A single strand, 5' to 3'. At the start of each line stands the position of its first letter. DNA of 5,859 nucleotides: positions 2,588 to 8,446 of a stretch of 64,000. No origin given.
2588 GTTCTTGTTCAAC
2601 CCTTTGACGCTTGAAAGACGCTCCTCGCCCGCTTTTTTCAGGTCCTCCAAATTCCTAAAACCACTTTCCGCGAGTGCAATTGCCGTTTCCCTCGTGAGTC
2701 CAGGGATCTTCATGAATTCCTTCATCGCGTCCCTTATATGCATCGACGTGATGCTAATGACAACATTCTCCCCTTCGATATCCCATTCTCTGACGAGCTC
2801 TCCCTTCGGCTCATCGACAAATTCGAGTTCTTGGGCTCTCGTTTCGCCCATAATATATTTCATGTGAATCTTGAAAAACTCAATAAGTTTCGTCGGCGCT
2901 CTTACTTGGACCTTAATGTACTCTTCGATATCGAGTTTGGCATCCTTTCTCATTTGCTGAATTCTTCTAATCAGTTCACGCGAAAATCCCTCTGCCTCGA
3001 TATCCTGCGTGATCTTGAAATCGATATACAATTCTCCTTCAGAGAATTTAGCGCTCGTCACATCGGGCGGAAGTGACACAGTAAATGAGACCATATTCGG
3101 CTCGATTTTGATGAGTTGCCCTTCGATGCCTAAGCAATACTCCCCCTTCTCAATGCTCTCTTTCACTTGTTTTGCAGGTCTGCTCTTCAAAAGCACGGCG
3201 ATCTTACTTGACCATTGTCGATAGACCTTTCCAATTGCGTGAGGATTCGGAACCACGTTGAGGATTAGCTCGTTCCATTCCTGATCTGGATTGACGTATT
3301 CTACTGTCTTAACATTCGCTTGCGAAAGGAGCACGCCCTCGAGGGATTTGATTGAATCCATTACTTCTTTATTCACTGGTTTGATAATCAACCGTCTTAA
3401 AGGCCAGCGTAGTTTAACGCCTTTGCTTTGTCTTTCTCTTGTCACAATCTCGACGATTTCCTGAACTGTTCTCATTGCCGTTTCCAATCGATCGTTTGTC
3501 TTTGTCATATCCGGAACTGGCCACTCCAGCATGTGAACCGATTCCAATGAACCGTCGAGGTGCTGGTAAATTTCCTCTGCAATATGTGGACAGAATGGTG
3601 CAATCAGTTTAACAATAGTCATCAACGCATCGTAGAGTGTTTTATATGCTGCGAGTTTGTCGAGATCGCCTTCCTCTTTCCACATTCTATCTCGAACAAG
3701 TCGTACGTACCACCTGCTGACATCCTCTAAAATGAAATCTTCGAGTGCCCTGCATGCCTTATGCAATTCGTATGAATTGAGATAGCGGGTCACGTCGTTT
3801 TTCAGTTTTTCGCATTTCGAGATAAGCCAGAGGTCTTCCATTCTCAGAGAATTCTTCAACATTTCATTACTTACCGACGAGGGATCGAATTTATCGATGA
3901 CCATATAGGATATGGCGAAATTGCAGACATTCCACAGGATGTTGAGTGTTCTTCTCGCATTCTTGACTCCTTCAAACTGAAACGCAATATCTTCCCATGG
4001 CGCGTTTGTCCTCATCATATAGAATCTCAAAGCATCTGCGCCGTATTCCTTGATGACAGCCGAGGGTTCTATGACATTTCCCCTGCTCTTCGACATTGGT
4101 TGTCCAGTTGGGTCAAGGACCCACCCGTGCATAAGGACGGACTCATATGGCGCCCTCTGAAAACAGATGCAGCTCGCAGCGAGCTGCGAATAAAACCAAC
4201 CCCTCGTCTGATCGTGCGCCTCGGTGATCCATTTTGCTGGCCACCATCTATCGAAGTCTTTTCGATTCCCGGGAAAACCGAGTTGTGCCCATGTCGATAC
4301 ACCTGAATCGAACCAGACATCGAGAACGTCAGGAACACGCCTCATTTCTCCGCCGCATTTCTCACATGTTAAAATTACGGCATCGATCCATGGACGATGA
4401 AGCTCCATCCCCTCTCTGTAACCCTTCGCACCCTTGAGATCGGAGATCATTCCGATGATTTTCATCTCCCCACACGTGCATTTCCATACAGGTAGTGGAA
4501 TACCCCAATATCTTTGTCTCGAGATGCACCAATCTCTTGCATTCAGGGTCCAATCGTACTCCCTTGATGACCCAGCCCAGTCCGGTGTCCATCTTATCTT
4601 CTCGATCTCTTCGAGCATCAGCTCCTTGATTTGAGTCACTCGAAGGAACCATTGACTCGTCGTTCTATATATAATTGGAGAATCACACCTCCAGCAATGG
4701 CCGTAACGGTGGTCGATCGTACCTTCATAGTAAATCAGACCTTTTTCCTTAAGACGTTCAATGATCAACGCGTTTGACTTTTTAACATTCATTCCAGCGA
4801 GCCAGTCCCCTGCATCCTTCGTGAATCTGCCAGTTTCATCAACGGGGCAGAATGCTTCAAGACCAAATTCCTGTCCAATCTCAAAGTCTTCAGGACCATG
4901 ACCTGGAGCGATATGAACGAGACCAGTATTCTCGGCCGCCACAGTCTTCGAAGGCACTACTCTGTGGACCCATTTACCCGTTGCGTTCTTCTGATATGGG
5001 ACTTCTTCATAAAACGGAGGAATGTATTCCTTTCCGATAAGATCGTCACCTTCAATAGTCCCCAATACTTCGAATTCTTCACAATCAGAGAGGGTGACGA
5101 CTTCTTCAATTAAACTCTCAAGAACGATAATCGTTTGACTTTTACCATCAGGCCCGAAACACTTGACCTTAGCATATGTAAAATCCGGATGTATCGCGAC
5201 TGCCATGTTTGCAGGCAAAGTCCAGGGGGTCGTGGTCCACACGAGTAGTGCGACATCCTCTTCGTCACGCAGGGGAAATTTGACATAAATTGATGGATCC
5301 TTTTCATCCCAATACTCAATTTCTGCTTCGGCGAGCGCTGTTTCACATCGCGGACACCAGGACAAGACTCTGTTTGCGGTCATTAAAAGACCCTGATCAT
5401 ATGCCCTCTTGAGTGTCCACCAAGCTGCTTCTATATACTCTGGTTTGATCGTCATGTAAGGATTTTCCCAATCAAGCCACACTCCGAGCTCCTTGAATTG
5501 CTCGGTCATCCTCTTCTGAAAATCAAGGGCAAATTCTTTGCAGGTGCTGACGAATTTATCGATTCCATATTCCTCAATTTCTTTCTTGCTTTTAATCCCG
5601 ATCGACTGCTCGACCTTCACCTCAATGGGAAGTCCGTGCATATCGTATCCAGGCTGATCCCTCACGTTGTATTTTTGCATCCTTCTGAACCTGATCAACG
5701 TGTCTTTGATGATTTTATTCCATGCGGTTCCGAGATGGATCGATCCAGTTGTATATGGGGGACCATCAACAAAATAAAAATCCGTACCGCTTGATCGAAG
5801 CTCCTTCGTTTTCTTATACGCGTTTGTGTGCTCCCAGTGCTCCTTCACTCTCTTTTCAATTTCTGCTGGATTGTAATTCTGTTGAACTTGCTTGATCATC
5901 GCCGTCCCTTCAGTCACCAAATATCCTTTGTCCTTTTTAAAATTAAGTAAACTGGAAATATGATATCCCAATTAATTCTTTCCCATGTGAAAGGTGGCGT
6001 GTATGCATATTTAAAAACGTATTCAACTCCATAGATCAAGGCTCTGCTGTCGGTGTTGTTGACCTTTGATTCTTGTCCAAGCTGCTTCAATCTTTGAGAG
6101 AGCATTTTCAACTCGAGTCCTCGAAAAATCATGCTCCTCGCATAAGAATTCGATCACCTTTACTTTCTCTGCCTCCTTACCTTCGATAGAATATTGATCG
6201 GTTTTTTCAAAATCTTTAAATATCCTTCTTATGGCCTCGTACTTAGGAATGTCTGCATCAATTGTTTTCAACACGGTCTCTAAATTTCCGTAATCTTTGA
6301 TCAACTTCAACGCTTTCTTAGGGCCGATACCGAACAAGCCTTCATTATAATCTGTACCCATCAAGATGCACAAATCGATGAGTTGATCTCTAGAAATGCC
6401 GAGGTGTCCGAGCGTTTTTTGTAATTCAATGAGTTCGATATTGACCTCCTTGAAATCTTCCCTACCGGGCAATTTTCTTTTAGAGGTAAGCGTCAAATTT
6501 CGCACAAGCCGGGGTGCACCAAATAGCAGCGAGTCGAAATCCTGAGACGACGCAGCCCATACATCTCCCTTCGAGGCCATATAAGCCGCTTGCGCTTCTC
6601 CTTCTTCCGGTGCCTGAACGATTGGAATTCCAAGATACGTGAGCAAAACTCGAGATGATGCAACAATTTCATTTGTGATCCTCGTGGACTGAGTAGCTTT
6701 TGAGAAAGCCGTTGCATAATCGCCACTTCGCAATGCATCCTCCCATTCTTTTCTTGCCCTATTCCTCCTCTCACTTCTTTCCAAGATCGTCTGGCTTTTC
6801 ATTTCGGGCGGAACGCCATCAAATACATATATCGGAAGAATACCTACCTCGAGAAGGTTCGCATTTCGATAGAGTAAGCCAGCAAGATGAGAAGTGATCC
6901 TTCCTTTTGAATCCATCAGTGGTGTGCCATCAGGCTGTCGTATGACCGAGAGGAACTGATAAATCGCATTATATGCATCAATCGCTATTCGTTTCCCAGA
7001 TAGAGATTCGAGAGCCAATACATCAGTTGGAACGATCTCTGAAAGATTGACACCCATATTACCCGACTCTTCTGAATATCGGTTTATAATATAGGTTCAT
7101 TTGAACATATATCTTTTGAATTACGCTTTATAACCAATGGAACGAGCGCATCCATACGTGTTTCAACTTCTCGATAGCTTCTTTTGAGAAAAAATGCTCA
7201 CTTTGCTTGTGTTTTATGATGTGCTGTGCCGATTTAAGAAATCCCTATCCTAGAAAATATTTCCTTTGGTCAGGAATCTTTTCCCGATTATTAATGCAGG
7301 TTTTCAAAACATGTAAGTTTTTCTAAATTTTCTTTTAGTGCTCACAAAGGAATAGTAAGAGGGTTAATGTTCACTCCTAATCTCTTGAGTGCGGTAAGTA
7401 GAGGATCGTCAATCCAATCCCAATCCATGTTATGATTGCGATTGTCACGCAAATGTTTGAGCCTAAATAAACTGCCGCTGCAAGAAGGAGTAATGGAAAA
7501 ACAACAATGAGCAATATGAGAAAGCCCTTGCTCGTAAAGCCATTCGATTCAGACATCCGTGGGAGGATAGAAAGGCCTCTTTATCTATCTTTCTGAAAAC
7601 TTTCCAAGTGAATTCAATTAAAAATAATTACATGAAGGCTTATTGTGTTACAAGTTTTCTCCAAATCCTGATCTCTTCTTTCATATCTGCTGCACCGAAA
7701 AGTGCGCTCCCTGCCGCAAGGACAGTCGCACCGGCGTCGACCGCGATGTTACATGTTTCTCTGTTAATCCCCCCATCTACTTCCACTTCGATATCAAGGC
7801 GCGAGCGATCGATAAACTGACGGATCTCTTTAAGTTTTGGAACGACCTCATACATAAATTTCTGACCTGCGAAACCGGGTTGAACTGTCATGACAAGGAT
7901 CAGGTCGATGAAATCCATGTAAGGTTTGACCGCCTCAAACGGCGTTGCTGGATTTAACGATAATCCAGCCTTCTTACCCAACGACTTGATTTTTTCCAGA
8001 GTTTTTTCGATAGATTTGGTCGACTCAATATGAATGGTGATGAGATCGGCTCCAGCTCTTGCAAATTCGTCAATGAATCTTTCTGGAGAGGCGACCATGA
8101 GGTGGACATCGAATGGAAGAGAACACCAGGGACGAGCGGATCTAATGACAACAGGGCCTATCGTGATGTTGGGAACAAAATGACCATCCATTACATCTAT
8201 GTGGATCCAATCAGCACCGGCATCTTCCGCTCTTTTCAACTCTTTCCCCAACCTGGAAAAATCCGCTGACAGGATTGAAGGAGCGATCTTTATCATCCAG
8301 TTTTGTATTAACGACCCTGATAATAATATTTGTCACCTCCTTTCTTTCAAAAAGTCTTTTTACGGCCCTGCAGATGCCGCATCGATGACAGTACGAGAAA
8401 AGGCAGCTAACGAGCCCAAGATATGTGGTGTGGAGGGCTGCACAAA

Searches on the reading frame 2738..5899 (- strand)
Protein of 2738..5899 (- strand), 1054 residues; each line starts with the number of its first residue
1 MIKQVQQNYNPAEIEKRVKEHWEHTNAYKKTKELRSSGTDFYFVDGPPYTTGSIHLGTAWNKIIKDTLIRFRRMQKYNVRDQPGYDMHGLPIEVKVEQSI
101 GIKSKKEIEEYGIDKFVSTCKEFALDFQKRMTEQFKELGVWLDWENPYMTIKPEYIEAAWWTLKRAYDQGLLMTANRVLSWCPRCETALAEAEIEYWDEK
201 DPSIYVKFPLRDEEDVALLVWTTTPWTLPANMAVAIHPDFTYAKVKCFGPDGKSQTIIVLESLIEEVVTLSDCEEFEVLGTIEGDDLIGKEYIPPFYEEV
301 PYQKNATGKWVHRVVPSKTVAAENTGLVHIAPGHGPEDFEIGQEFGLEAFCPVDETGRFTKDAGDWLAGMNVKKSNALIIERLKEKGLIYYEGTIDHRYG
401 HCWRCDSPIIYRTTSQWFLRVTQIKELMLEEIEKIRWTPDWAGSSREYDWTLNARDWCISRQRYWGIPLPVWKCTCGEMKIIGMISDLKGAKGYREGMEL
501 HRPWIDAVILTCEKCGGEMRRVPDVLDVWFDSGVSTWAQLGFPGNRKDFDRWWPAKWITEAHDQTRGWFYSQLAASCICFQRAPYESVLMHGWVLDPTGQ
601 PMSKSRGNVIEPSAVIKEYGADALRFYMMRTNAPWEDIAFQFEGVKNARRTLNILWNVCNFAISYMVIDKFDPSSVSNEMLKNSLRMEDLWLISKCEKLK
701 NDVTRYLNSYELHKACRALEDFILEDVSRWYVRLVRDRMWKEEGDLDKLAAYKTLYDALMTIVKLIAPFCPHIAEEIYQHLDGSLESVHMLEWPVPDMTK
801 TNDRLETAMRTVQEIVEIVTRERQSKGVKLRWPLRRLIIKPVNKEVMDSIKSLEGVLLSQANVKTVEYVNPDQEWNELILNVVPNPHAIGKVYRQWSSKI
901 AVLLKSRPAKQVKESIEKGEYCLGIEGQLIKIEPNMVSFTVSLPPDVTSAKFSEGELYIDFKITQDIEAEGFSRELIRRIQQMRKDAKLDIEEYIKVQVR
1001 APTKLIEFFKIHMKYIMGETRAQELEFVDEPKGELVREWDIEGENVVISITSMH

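Call 58: search_solved_structures(query=window:2738-5899:-, max_evalue=1e-50, show_alignments=1)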
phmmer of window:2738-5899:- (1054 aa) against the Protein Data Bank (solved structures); distinct sequences matched with E-value up to 1e-50: 16.
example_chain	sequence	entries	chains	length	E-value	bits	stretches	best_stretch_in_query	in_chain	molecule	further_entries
8c9d_A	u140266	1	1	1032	7.4e-198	662.7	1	3-1000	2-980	Isoleucine--tRNA ligase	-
8c8v_A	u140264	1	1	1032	1.9e-197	661.3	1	3-1000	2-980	Isoleucine--tRNA ligase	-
8c8u_A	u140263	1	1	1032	3.5e-197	660.5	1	3-1000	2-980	Isoleucine--tRNA ligase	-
8c8w_A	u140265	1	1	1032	9e-195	652.5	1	3-1000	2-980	Isoleucine--tRNA ligase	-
1ile_A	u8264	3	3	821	2e-185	621.5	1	3-828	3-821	ISOLEUCYL-TRNA SYNTHETASE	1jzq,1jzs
9w01_B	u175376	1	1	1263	4.1e-168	564.2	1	1-1034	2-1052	Isoleucine--tRNA ligase, cytoplasmic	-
8wnd_A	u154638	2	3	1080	9.8e-168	563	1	13-1012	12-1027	isoleucine--tRNA ligase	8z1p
9wqs_A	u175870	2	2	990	4.7e-161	540.9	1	13-932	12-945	Isoleucine--tRNA ligase, cytoplasmic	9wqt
7d5c_A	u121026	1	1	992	4.7e-161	540.9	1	13-932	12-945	Isoleucine--tRNA ligase, cytoplasmic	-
6ldk_A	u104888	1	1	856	7.9e-158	530.2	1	14-782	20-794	Isoleucine--tRNA ligase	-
8c9e_A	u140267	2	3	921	7.5e-141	474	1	14-868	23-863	Isoleucine--tRNA ligase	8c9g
8c9f_A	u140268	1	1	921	2.3e-138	465.7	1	14-868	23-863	Isoleucine--tRNA ligase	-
1ffy_A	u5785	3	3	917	1.2e-127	430.3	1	15-821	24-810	ISOLEUCYL-TRNA SYNTHETASE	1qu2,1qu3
8wnf_A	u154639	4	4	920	3.1e-98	332.8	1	15-782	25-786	Isoleucine--tRNA ligase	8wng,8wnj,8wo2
8wni_A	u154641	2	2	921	3.2e-98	332.8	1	15-782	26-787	Isoleucine--tRNA ligase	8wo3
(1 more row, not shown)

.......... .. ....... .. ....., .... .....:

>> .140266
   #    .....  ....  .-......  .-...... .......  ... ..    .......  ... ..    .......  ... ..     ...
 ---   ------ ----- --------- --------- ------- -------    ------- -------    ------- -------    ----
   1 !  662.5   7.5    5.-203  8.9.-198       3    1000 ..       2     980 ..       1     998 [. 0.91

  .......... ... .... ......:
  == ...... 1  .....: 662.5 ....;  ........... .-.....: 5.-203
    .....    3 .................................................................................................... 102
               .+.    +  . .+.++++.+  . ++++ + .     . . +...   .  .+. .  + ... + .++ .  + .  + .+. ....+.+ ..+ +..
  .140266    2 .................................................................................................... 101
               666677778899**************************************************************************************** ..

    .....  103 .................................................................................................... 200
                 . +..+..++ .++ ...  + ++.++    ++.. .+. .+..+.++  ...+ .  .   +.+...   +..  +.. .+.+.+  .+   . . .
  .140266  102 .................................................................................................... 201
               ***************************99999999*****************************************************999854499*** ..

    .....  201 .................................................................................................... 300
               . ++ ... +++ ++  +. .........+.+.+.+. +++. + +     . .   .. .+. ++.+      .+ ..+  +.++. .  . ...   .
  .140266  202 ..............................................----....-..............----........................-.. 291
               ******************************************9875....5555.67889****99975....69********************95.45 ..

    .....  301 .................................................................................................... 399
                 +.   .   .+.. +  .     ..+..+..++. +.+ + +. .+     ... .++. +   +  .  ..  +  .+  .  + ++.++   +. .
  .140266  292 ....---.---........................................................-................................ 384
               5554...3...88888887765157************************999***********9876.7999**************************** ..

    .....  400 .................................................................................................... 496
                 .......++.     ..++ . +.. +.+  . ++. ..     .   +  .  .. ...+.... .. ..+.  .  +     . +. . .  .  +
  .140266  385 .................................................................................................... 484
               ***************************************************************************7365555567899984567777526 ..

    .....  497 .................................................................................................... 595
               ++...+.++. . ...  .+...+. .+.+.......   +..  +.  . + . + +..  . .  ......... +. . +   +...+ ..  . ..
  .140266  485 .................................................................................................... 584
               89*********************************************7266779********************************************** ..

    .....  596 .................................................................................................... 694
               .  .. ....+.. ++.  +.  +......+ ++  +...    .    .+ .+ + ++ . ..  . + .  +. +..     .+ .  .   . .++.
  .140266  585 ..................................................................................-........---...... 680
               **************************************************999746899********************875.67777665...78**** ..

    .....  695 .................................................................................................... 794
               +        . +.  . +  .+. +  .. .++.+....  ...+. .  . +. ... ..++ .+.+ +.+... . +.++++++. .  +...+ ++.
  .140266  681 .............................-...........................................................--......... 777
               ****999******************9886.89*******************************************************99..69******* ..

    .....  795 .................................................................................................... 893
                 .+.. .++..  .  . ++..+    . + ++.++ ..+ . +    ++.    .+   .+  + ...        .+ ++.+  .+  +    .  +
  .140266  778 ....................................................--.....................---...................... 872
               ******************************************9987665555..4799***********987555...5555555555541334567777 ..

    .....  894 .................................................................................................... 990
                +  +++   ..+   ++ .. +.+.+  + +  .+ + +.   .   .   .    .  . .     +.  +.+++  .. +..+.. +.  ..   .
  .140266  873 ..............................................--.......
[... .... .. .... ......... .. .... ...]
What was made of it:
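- Closest known: Archaeal/eukaryote-type. Different: The matched solved bacterial IleRS chains are 821-1080 aa and the eukaryotic cytoplasmic ones up to 1263 aa (call 58).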

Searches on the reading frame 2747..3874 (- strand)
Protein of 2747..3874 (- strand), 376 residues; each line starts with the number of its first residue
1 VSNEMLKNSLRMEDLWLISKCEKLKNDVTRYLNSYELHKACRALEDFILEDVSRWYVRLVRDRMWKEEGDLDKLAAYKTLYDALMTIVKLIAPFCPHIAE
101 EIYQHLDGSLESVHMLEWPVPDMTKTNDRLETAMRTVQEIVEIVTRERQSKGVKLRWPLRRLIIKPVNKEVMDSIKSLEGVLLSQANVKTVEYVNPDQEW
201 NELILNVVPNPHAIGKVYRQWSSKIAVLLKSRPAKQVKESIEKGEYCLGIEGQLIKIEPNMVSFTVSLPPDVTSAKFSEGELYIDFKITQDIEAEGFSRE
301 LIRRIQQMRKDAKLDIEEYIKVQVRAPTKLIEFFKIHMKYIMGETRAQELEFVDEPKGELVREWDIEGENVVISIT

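Call 65: find_homologous_proteins(query=window:2747-3874:-, max_evalue=1e-20)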
Query window:2747-3874:- (376 aa): 64 proteins with E <= 1e-20 among 2346 candidates.
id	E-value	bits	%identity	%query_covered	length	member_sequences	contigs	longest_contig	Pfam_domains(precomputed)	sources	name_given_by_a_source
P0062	2.3e-177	607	70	100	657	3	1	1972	PF12826.14,PF18912.7,PF13240.12,PF08264.20,PF10391.16,PF14520.13,PF12773.14,PF00133.29,PF19302.5,PF13248.12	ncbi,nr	ncbi:MAG: class I tRNA ligase family protein, partial [Euryarchaeota archaeon]|nr:class I tRNA ligas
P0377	3.2e-153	528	61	100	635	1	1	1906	PF08264.20,PF10391.16,PF14520.13,PF00633.30,PF19302.5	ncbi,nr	ncbi:MAG TPA: class I tRNA ligase family protein, partial [Methanomassiliicoccales archaeon]|nr:clas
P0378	1.2e-138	480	56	98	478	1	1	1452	PF08264.20,PF19302.5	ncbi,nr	ncbi:MAG: isoleucine--tRNA ligase, partial [Spirochaetia bacterium]|nr:isoleucine--tRNA ligase [Spir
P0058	2.6e-117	410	53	94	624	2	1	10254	PF08264.20,PF14520.13,PF05763.19,PF19302.5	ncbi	ncbi:MAG: DUF835 domain-containing protein, partial [Thermoplasmata archaeon]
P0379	3.9e-115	403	52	97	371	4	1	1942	PF08264.20,PF19302.5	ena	-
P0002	6.4e-114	399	69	66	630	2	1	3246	PF12826.14,PF13240.12,PF14520.13,PF05763.19,PF12773.14,PF12836.14,PF00633.30,PF19302.5,PF13248.12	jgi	-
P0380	1.3e-102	362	45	100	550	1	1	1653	PF13240.12,PF08264.20,PF14520.13,PF12773.14,PF17032.11,PF19302.5,PF13248.12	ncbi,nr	ncbi:MAG: class I tRNA ligase family protein, partial [Thermoplasmata archaeon]|nr:class I tRNA liga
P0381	5.5e-99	350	47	98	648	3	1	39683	PF08264.20,PF05763.19,PF19302.5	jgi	jgi:isoleucyl-tRNA synthetase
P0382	6.6e-96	339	53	81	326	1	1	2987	PF08264.20,PF19302.5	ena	-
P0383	3.9e-95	337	42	100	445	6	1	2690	PF09334.18,PF08264.20,PF00133.29,PF19302.5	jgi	-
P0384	1.0e-93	332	43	99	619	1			PF09334.18,PF08264.20,PF00133.29,PF19302.5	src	-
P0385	1.8e-92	328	60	62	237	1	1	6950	PF08264.20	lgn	-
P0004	9.6e-88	313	64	58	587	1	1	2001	PF14520.13,PF05763.19,PF12773.14,PF19302.5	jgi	jgi:predicted amidophosphoribosyltransferase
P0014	1.6e-87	312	50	81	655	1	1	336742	PF08264.20,PF14520.13,PF05763.19,PF12836.14,PF19302.5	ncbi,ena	-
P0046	1.1e-86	309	52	75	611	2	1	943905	PF08264.20,PF14520.13,PF05763.19,PF00633.30,PF19302.5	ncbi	-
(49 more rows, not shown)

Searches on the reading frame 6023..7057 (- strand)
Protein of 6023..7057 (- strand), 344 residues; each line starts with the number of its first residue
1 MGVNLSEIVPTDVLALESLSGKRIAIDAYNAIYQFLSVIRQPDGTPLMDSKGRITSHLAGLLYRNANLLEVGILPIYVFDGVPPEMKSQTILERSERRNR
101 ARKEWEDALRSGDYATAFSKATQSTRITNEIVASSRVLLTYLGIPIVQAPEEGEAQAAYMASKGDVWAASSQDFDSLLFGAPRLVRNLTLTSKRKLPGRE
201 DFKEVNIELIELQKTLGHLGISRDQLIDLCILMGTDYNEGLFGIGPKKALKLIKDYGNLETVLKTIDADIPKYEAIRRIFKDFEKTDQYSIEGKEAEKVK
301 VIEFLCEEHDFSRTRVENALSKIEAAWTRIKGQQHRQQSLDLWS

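Call 76: search_protein_families(library=ncbifam, proteins=[window:6023-7057:-], max_evalue=0.00001)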
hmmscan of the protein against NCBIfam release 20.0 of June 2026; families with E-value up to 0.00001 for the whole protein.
window:6023-7057:- (344 aa): 6 families
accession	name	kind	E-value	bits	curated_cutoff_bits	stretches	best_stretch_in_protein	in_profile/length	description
TIGR03674.1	fen_arch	equivalog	7.7e-139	462.5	351.95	1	1-343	1-337/338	flap endonuclease-1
TIGR00600.1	rad2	subfamily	9.6e-34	116.9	1204.4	2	123-263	770-900/1039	DNA excision repair protein (rad2)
TIGR00593.1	pola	equivalog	3e-07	29.2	600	1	205-270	152-219/890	DNA polymerase I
NF004397.1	PRK05755.1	equivalog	5.2e-07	28.5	720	1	207-268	154-217/889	DNA polymerase I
NF007017.0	PRK09482.1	equivalog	7.9e-07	28.9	261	1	211-272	155-218/257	flap endonuclease Xni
NF011547.0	PRK14976.1-4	equivalog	5e-06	26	305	1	219-268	173-224/291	5'-3' exonuclease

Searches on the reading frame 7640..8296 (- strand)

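Call 76: search_protein_families(library=ncbifam, proteins=[window:7640-8296:-], max_evalue=0.00001)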
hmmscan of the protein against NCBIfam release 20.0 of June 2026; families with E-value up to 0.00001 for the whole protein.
window:7640-8296:- (218 aa): 8 families
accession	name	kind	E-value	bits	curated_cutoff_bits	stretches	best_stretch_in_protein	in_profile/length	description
TIGR01163.1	rpe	equivalog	3.6e-86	287.9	212.6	1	3-211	1-209/211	ribulose-phosphate 3-epimerase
NF004076.0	PRK05581.1-4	subfamily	2.2e-75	252.7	165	1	2-213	5-216/221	ribulose-phosphate 3-epimerase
NF007266.0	PRK09722.1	equivalog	2.2e-59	200.7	271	1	2-205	3-207/230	D-allulose 6-phosphate 3-epimerase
NF005944.0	PRK08005.1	equivalog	6.6e-34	117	376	1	4-206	3-201/210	ribulose-phosphate 3 epimerase family protein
NF005986.0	PRK08091.1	equivalog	1.5e-30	106.8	264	1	3-216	14-227/229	ribulose-phosphate 3-epimerase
NF010658.0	PRK14057.1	equivalog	1.4e-18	67.4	530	1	7-215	25-240/254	epimerase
TIGR03128.2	RuMP_HxlA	equivalog_domain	2.5e-06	27.3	200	1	76-213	69-202/205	3-hexulose-6-phosphate synthase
NF041755.1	RuMP_HxlAB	equivalog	6.2e-06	25.4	500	0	78-216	76-210/391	bifunctional 3-hexulose-6-phosphate synthase/6-phospho-3-hexuloisomerase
